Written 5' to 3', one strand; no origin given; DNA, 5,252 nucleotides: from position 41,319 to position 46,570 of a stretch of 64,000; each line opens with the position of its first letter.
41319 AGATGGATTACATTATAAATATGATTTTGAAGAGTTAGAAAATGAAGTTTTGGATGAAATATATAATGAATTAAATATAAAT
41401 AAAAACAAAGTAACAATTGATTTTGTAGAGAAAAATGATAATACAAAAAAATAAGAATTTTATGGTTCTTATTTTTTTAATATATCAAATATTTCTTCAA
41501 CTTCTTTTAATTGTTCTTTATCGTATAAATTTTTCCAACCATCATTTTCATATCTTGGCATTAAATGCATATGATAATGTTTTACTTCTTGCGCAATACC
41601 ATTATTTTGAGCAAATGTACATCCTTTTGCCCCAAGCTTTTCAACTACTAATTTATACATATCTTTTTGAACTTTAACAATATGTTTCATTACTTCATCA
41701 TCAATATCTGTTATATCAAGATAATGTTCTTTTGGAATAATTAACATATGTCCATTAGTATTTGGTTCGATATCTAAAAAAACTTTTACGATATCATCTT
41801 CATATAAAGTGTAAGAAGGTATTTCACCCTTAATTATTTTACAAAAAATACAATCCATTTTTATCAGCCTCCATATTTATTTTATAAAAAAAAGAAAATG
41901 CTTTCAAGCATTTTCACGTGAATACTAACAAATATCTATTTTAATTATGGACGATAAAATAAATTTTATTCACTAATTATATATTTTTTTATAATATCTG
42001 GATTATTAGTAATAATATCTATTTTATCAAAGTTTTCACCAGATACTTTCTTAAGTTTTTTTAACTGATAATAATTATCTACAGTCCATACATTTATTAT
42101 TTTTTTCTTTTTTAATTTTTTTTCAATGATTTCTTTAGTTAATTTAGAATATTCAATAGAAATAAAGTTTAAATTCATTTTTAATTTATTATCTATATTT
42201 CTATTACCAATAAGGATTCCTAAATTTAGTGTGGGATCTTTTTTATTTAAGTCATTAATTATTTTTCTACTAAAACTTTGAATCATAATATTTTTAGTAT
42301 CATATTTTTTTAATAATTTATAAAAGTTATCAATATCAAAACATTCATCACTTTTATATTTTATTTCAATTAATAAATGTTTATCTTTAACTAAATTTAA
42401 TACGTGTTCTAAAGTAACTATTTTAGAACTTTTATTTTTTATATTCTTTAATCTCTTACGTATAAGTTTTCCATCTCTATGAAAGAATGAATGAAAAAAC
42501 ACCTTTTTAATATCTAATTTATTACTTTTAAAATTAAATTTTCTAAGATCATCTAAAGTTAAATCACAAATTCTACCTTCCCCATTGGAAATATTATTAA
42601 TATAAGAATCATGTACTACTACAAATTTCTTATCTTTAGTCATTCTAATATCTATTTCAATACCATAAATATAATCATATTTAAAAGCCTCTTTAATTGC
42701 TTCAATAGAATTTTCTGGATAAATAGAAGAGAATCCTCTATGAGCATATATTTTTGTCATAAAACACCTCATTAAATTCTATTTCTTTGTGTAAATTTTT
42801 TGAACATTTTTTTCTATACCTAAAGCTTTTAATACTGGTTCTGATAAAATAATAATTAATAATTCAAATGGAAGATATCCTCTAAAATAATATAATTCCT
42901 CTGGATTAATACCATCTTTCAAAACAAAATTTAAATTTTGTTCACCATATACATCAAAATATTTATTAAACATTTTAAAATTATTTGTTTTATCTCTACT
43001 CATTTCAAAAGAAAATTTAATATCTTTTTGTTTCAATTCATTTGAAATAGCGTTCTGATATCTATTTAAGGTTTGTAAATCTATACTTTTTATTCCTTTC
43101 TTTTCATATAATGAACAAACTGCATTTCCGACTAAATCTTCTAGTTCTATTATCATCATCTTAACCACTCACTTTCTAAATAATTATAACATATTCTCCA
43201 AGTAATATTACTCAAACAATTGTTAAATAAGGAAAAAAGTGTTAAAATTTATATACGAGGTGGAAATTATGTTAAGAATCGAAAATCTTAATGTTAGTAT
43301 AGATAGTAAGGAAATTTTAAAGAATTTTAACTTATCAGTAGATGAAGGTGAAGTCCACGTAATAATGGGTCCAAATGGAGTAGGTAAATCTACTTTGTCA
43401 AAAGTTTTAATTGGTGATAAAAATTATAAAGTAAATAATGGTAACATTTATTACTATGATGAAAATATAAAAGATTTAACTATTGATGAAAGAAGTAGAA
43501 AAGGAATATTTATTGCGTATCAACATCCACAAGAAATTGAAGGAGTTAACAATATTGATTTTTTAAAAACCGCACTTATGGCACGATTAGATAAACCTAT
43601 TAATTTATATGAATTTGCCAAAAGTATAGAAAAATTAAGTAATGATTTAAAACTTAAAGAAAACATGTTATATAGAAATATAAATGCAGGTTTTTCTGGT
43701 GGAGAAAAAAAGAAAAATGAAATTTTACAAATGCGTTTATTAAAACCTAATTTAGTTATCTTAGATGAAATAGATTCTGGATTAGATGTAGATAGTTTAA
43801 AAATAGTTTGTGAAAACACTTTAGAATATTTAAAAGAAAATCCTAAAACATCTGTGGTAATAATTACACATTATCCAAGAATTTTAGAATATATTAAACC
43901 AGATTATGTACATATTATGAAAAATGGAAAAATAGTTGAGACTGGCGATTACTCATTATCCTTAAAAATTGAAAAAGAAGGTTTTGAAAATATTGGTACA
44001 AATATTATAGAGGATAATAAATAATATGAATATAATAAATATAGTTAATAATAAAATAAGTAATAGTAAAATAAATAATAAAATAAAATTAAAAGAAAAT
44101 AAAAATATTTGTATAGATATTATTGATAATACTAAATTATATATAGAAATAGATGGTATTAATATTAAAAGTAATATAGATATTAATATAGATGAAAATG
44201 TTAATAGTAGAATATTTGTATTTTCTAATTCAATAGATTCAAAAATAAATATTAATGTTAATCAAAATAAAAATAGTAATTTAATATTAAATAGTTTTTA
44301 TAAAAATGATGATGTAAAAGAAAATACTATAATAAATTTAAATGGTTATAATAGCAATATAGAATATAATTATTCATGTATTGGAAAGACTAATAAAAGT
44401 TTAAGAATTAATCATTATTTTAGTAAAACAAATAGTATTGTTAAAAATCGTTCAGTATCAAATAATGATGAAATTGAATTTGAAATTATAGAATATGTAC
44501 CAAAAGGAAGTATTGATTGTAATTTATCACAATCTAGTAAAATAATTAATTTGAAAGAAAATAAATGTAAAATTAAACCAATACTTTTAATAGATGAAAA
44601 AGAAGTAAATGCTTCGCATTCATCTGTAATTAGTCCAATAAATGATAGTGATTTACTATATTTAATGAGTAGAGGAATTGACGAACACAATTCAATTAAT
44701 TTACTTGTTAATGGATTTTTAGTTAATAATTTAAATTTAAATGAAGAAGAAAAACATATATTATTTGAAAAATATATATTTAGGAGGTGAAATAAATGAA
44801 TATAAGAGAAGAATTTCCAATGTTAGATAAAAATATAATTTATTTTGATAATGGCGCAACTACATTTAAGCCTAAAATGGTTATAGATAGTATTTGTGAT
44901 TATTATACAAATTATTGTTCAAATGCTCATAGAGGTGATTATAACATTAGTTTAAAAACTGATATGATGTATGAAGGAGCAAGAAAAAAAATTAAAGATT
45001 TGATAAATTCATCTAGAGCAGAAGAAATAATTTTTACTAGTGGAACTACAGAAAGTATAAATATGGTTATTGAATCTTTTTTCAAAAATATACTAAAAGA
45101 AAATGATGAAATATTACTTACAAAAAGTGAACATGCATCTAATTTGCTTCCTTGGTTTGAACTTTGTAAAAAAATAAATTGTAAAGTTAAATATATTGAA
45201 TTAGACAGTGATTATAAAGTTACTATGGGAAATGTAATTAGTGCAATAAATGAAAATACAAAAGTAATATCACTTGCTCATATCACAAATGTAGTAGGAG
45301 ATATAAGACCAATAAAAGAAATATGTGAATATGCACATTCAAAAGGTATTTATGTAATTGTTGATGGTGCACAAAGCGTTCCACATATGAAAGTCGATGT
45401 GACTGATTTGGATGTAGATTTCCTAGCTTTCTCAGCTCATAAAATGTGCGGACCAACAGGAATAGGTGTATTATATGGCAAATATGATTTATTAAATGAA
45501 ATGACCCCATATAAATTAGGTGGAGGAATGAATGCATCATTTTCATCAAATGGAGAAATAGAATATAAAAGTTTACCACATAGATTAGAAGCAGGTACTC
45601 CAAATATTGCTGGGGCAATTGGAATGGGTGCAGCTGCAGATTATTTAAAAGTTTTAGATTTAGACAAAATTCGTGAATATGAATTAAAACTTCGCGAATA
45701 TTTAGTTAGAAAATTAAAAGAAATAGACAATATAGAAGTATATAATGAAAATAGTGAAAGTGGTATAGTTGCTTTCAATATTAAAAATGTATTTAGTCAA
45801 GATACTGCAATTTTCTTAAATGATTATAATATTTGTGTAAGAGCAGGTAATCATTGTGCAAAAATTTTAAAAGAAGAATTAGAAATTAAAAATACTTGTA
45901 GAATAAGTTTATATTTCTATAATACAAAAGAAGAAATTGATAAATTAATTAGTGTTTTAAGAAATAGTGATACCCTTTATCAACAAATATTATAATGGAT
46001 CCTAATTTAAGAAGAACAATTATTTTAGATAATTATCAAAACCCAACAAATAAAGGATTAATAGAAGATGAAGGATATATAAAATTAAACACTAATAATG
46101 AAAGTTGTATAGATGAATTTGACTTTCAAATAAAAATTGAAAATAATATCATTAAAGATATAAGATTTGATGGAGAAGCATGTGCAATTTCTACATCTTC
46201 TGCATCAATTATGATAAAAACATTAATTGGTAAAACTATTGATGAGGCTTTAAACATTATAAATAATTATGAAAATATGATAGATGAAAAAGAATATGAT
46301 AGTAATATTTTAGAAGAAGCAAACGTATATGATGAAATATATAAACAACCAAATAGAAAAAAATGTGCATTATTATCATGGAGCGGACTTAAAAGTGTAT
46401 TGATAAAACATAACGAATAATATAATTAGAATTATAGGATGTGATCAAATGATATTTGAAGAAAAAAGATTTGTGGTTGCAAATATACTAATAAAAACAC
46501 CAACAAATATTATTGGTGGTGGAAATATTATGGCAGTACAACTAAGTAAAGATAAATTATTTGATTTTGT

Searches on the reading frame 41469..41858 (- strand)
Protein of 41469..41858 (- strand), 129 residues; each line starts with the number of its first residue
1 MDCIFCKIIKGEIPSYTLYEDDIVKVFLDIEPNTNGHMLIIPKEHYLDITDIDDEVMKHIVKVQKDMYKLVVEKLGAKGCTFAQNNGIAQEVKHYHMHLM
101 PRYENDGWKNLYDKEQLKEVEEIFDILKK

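Call 27: search_protein_families(library=pfam, proteins=[window:41469-41858:-], max_evalue=0.001)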
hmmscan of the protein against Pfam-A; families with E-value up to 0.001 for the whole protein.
window:41469-41858:- (129 aa): 3 families
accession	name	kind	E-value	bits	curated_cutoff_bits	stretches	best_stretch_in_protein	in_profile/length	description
PF01230.28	HIT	-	4.6e-22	78.9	21.5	1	10-104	1-97/98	HIT domain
PF11969.13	DcpS_C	-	6.1e-15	56.1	24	1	3-102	2-103/114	Scavenger mRNA decapping enzyme C-term binding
PF04677.20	CwfJ_C_1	-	0.00015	22.1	21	1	32-101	43-108/122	Protein similar to CwfJ C-terminus 1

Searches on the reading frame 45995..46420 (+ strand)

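Call 27: search_protein_families(library=pfam, proteins=[window:45995-46420:+], max_evalue=0.001)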
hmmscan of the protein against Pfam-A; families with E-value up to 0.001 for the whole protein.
window:45995-46420:+ (141 aa): 1 family
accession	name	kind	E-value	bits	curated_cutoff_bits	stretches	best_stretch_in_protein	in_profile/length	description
PF01592.21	NifU_N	-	2.8e-20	73.2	22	1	9-123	5-125/127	NifU-like N terminal domain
